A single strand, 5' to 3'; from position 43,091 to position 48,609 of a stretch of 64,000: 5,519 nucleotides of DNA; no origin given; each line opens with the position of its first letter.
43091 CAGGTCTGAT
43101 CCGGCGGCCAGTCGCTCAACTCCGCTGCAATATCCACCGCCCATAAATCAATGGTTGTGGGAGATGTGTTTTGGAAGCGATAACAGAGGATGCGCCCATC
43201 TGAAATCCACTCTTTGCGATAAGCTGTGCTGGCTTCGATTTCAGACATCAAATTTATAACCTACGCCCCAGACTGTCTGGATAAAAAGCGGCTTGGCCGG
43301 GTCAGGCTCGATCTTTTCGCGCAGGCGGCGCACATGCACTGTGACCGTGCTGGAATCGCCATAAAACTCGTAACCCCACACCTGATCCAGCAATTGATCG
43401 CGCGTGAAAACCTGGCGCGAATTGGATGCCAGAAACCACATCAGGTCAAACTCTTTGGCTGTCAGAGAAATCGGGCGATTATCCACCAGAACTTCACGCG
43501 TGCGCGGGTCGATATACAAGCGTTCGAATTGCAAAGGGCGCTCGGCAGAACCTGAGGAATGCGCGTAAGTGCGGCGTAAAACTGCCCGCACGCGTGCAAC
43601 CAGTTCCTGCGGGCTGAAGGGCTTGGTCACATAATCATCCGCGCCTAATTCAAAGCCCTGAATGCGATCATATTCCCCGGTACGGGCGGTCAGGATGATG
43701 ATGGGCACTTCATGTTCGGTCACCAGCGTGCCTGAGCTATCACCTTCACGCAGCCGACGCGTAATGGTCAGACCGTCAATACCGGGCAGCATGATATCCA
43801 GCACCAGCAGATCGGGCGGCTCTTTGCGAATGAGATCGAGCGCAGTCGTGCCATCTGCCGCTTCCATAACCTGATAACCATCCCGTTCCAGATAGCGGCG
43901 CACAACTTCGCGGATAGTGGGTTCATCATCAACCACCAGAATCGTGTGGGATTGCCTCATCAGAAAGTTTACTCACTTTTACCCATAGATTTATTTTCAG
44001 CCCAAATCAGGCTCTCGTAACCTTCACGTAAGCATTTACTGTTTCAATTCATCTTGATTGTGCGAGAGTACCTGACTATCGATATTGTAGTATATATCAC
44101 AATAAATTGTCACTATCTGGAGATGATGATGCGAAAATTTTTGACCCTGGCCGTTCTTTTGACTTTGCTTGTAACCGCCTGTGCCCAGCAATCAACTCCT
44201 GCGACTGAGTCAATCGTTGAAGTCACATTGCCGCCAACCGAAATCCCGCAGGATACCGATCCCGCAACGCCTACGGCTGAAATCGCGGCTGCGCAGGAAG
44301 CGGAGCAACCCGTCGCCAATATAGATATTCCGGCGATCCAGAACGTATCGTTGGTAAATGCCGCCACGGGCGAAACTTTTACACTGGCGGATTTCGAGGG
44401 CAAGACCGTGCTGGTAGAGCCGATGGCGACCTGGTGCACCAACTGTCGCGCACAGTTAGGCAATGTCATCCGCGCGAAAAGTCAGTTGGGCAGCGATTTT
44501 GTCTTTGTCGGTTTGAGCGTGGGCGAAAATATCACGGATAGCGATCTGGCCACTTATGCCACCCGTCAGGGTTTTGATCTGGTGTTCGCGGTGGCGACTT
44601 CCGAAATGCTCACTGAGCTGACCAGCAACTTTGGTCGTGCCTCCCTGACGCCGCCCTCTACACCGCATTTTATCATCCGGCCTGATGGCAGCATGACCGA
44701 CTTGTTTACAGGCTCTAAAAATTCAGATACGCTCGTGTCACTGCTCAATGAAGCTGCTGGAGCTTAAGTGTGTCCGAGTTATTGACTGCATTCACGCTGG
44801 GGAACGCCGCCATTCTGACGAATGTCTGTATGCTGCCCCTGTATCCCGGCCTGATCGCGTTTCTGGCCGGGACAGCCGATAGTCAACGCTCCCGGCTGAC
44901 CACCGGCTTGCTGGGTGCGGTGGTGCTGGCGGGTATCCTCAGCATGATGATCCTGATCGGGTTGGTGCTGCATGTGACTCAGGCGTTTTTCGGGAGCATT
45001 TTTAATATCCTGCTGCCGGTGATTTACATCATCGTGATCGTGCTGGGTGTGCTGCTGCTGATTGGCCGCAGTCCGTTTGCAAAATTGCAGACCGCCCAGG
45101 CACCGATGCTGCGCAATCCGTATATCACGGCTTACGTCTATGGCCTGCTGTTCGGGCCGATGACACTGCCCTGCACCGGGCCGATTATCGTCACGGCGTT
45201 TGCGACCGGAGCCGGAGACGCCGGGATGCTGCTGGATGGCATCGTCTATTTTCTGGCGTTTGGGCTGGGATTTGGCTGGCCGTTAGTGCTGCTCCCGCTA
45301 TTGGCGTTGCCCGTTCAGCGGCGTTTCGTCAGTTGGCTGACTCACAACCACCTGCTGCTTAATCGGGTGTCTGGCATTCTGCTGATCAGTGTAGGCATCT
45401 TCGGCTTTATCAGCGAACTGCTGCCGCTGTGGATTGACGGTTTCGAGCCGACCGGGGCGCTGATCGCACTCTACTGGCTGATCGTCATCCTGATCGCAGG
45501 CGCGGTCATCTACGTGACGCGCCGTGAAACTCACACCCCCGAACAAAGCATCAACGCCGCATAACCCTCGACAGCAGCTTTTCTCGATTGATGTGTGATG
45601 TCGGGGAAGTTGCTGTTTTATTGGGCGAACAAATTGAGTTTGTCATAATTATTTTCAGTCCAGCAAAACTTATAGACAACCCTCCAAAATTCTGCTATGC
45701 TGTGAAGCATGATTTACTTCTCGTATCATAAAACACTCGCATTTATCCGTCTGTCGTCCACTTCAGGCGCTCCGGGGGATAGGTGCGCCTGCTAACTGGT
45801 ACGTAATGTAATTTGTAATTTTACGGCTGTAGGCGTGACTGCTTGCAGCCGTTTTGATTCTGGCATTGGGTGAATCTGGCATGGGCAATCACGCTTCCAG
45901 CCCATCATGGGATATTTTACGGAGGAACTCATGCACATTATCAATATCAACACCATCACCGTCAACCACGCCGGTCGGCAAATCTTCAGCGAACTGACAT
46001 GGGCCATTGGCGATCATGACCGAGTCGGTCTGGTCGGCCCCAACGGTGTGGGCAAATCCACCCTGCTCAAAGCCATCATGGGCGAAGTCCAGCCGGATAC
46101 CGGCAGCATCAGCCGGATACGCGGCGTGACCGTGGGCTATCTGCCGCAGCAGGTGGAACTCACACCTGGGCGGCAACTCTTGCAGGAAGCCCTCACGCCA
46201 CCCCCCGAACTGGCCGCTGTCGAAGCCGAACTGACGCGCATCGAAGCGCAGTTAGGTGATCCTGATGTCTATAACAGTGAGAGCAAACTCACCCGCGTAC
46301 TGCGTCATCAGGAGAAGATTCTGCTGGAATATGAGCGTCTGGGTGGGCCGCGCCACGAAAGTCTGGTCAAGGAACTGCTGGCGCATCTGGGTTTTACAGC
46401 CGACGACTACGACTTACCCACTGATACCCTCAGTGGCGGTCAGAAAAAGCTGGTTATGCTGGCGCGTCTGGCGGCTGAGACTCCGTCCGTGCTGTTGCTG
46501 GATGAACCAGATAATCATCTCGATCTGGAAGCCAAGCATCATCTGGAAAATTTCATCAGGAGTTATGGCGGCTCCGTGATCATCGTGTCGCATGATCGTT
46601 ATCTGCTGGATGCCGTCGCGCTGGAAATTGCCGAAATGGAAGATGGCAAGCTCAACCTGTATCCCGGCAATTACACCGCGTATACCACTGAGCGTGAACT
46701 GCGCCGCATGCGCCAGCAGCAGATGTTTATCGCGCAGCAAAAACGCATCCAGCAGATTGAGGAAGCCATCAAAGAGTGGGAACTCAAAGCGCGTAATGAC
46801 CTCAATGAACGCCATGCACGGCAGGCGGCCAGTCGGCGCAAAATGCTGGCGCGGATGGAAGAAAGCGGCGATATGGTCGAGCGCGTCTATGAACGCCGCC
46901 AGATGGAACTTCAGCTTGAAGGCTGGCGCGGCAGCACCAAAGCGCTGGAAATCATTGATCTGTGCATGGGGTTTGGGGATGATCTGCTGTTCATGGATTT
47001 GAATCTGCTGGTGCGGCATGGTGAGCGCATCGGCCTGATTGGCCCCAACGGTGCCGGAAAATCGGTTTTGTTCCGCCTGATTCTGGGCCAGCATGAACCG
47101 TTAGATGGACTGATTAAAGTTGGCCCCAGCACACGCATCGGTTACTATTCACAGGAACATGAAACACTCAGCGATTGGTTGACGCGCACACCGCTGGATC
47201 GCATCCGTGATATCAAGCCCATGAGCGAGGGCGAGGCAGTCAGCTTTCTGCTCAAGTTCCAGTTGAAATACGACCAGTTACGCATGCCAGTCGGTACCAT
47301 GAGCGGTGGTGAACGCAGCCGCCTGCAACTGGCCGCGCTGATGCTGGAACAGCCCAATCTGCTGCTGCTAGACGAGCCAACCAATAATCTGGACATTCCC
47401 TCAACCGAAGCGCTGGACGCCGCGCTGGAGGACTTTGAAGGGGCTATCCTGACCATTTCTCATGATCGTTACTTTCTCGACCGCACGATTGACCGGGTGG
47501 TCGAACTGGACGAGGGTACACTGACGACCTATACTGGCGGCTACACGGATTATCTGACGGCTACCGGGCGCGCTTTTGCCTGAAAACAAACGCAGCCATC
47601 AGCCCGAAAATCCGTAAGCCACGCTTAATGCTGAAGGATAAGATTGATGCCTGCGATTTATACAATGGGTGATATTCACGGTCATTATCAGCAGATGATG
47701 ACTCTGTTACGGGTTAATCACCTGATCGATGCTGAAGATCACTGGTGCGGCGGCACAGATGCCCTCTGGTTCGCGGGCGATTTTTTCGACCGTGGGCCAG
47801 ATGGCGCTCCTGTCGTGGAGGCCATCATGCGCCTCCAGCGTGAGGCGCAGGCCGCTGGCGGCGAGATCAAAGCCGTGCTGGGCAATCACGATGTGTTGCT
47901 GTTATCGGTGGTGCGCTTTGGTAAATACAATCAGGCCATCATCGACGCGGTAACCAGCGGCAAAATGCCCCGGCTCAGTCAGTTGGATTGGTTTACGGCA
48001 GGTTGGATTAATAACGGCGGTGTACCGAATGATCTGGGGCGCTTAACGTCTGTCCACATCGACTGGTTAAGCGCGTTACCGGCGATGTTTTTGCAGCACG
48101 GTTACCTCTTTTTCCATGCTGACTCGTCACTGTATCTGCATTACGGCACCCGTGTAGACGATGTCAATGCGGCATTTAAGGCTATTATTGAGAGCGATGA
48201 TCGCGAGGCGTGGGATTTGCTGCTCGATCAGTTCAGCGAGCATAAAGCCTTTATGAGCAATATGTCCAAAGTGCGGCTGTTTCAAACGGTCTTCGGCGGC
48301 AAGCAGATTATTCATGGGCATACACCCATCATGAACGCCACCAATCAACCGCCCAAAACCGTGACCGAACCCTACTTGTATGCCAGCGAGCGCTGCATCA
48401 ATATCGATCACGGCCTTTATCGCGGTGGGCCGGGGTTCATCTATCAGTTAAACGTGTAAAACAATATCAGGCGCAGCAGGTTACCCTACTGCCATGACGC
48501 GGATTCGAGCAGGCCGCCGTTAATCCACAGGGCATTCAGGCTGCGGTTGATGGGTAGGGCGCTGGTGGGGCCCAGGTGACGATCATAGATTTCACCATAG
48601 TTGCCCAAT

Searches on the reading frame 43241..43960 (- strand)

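Call 53: search_protein_families(library=pfam, proteins=[window:43241-43960:-], max_evalue=0.00001)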
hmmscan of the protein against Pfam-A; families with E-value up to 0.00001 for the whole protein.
window:43241-43960:- (239 aa): 2 families
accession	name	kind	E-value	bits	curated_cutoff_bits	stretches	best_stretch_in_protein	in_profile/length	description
PF00072.30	Response_reg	-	2.2e-33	115.2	30.2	1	7-125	1-111/111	Response regulator receiver domain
PF00486.34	Trans_reg_C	-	4.6e-31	107.2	26.2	1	162-237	2-77/77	Transcriptional regulatory protein, C terminal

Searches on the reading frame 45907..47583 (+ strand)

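Call 53: search_protein_families(library=pfam, proteins=[window:45907-47583:+], max_evalue=0.00001)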
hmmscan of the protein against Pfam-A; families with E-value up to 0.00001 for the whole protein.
window:45907-47583:+ (558 aa): 10 families
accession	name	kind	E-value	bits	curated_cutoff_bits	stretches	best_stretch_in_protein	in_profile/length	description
PF00005.33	ABC_tran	-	7.4e-51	172.8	25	2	29-202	3-136/137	ABC transporter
PF13304.12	AAA_21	-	3.7e-21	76.9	27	1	166-235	229-304/304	AAA domain, putative AbiEii toxin, Type IV TA system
PF12848.13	ABC_tran_Xtn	-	6.2e-19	68.3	25.9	1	243-327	2-76/85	ABC transporter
PF02463.25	SMC_N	-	4.2e-17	62.8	40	1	120-235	91-203/220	RecF/RecN/SMC N terminal domain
PF03193.22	RsgA_GTPase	-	4.4e-08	33.6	30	0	9-70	79-139/174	RsgA GTPase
PF01926.29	MMR_HSR1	-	2.7e-07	31.1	21.9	0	39-83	1-41/113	50S ribosome-binding GTPase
PF13191.12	AAA_16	-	4.7e-07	30.9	32.6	0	41-207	28-146/167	AAA ATPase domain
PF13555.12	AAA_29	-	4.8e-07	29.9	27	0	27-58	12-43/61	P-loop containing region of AAA domain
PF00004.35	AAA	-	1.4e-06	29.2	21.2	0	42-68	3-29/131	ATPase family associated with various cellular activities (AAA)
PF13401.12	AAA_22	-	1.8e-06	28.7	27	0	42-221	10-115/130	AAA domain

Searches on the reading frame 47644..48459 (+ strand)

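Call 53: search_protein_families(library=pfam, proteins=[window:47644-48459:+], max_evalue=0.00001)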
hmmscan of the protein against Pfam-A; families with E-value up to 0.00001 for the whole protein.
window:47644-48459:+ (271 aa): 1 family
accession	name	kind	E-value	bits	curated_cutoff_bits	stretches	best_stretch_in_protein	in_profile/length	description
PF00149.33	Metallophos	-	5.7e-12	46.9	21.5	1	6-229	4-190/191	Calcineurin-like phosphoesterase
